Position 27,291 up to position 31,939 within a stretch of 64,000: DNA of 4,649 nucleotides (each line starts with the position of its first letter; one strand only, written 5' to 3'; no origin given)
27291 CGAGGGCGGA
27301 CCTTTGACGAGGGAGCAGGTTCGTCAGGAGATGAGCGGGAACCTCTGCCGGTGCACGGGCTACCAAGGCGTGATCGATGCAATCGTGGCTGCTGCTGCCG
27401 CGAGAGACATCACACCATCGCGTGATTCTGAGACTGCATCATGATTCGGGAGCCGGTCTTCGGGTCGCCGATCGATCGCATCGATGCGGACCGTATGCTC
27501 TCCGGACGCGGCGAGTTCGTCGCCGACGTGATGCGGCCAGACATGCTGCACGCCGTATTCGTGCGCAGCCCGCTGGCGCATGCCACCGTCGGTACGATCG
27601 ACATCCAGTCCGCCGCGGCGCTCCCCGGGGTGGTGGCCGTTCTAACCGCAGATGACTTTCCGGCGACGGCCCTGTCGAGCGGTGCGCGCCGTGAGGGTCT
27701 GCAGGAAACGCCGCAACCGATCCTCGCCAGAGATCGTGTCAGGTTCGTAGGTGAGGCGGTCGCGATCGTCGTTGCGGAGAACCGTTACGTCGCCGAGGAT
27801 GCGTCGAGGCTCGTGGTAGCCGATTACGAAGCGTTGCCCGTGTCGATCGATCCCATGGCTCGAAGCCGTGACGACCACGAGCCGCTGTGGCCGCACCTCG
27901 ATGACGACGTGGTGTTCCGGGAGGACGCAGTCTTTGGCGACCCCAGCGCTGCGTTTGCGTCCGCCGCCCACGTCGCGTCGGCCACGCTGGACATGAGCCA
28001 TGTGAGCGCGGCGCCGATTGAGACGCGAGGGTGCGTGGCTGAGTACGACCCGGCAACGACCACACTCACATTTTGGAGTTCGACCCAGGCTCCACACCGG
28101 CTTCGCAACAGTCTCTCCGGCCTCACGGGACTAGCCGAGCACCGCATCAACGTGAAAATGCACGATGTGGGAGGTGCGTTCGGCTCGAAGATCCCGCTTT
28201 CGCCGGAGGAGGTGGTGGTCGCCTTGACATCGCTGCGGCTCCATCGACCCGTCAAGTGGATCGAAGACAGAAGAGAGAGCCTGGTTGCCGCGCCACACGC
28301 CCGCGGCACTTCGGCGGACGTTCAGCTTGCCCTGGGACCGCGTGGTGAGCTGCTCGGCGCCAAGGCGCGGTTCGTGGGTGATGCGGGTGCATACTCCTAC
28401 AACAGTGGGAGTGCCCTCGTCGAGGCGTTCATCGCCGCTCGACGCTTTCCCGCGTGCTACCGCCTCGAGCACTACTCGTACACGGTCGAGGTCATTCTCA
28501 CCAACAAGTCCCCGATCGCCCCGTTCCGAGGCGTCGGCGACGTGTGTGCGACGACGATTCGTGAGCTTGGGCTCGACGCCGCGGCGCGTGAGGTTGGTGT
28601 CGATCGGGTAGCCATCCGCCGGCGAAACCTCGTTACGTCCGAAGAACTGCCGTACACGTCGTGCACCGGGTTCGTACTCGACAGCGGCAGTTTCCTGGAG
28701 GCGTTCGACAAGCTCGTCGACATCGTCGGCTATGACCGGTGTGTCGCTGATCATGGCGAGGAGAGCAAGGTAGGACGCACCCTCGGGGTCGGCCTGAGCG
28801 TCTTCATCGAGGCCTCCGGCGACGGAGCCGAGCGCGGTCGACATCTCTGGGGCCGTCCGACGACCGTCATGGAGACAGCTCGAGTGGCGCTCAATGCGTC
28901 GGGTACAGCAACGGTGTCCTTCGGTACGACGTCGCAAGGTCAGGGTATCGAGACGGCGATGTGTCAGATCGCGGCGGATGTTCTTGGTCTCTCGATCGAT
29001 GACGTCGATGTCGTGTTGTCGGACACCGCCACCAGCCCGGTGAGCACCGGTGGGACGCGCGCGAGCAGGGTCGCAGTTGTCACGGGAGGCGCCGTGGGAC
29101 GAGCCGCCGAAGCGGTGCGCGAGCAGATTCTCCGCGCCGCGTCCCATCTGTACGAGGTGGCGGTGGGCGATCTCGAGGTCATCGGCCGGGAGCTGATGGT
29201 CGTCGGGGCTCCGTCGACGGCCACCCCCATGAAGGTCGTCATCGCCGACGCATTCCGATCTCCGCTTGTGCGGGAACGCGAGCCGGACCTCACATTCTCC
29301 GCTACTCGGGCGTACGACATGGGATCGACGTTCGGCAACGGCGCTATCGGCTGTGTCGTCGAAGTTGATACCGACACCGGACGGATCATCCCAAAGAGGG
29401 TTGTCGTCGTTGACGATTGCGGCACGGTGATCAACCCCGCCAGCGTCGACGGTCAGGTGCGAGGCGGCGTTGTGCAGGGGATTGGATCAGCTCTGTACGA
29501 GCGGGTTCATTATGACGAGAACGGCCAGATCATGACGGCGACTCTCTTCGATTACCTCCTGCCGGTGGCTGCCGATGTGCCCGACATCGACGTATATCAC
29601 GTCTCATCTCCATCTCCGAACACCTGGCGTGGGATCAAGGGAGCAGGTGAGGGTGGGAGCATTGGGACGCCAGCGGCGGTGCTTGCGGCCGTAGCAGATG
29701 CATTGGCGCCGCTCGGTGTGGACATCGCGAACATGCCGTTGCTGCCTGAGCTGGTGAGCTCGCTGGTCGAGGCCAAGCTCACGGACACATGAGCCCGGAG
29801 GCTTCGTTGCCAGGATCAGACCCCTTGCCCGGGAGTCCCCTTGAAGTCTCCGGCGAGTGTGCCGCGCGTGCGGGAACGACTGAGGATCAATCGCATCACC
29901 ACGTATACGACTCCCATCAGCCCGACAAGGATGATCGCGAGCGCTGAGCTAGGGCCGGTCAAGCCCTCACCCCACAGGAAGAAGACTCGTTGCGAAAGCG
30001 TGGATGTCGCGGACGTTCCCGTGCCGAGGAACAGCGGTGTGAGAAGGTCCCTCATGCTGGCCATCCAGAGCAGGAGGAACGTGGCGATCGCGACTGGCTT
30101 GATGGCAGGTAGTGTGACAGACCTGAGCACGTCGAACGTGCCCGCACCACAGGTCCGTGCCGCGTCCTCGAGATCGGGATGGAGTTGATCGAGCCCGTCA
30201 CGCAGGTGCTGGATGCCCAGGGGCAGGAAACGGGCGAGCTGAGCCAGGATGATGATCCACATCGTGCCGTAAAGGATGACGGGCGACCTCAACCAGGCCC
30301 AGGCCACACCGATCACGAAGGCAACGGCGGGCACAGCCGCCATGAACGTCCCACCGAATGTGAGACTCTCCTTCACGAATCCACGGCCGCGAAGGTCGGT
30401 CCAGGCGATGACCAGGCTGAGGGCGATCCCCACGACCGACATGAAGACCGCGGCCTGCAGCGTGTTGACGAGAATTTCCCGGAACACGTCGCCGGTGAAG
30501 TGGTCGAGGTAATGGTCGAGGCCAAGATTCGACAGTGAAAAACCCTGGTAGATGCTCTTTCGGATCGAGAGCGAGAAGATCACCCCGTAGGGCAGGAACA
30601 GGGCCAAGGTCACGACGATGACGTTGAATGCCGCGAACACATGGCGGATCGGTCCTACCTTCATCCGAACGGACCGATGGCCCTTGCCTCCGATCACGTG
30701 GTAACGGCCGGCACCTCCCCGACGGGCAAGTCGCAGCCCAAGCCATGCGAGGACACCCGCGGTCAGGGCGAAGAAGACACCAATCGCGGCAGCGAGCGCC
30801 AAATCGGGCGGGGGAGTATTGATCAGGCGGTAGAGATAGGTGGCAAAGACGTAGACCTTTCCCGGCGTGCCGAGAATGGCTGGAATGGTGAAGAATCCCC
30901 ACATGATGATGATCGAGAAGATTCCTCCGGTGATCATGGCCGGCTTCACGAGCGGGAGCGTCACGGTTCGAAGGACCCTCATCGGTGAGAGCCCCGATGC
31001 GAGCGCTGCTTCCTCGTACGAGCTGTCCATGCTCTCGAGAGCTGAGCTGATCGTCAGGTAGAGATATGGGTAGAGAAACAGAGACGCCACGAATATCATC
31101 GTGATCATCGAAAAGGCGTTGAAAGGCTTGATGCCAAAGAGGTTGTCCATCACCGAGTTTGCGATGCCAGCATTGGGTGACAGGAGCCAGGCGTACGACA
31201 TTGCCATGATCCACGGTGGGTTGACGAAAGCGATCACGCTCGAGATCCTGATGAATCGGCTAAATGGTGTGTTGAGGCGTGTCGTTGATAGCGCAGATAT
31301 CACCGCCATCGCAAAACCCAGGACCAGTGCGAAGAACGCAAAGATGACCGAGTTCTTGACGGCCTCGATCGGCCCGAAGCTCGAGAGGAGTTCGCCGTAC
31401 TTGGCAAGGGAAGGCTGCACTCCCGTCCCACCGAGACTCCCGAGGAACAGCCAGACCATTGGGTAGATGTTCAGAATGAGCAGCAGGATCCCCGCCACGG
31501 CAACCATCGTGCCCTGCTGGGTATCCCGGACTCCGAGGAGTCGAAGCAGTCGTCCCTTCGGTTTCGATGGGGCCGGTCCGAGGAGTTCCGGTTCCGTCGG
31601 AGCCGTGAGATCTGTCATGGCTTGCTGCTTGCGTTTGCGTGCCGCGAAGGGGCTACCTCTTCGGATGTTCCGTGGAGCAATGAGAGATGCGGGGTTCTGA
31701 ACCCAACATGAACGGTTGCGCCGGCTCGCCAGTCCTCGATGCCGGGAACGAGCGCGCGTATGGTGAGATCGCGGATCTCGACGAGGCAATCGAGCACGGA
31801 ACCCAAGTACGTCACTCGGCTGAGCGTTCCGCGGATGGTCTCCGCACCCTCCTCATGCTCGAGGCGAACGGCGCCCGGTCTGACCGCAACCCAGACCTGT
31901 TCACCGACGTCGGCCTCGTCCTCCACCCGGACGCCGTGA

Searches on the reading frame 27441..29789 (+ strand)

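Call 73: search_protein_families(library=ncbifam, proteins=[window:27441-29789:+], max_evalue=0.00001)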
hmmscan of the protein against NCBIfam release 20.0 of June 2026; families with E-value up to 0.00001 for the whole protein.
window:27441-29789:+ (783 aa): 13 families
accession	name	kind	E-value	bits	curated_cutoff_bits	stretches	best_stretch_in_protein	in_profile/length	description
NF040766.1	CODH_aero_grp5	exception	7.4e-162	540.3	950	2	6-600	4-590/785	aerobic carbon-monoxide dehydrogenase large subunit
NF041018.1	glyceraldDH_alpha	equivalog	5.4e-161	537.6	790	1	7-771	3-739/741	glyceraldehyde dehydrogenase subunit alpha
TIGR02416.1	CO_dehy_Mo_lg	equivalog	5e-147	491.2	991.15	1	17-769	3-764/770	aerobic carbon-monoxide dehydrogenase large subunit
TIGR03194.1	4hydrxCoA_A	equivalog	9.3e-117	391.3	994.55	1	13-773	3-743/746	4-hydroxybenzoyl-CoA reductase subunit alpha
NF043082.1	XdhA_XDHase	equivalog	2.5e-113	379.7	780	1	8-773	2-749/758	xanthine dehydrogenase subunit XdhA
NF007426.0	PRK09970.1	equivalog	1.8e-107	360.3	916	1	6-772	5-751/761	xanthine dehydrogenase molybdenum-binding subunit XdhA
TIGR03196.1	pucD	equivalog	1.1e-89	301.8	783.65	1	8-772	4-754/763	xanthine dehydrogenase subunit D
TIGR03311.1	Se_dep_XDH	equivalog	6.2e-73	246.2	830.45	2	7-565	162-680/848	selenium-dependent xanthine dehydrogenase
TIGR02965.1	xanthine_xdhB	equivalog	1.2e-68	232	849.5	1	16-760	10-734/758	xanthine dehydrogenase molybdopterin binding subunit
NF045668.1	pterin_aldehy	equivalog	2e-68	231.3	1100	1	6-773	174-901/905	molybdopterin-dependent aldehyde oxidoreductase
NF041671.1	peri_hyde_PaoC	equivalog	8.2e-58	196.4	1180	1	5-767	16-722/735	aldehyde oxidoreductase molybdenum-binding subunit PaoC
TIGR03313.1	Se_sel_red_Mo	hypoth_equivalog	1.2e-54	185.4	1101.9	2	165-755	361-931/951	molybdopterin-dependent oxidoreductase Mo/Fe-S-binding subunit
TIGR02969.1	mam_aldehyde_ox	subfamily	1.7e-28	98.7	1912.3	1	8-756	577-1280/1330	aldehyde oxidase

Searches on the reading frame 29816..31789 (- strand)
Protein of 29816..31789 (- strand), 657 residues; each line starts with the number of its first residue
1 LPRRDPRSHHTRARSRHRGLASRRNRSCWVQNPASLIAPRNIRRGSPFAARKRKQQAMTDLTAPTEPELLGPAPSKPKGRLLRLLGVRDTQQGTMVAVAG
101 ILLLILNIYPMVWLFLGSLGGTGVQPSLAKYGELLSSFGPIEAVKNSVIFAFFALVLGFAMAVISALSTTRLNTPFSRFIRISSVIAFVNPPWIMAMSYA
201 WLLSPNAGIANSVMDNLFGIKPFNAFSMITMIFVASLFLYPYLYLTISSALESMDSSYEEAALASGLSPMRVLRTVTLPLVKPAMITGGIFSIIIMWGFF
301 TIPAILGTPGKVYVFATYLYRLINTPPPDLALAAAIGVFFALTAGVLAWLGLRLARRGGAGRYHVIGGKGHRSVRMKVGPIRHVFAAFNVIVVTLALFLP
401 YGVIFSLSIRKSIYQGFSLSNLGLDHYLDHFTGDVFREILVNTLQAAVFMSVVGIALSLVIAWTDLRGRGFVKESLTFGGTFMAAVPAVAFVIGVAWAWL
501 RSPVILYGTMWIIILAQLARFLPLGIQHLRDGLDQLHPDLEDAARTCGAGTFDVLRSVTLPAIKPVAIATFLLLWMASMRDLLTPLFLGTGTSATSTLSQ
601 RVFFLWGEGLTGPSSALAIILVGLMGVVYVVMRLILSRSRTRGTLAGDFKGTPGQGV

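Call 93: search_protein_families(library=pfam, proteins=[window:29816-31789:-], max_evalue=0.0001)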
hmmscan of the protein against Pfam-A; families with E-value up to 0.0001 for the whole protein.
window:29816-31789:- (657 aa): 1 family
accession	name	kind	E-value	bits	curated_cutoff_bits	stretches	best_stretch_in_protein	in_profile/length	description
PF00528.27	BPD_transp_1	-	8.1e-29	101.1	26.4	2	454-638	1-181/184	Binding-protein-dependent transport system inner membrane component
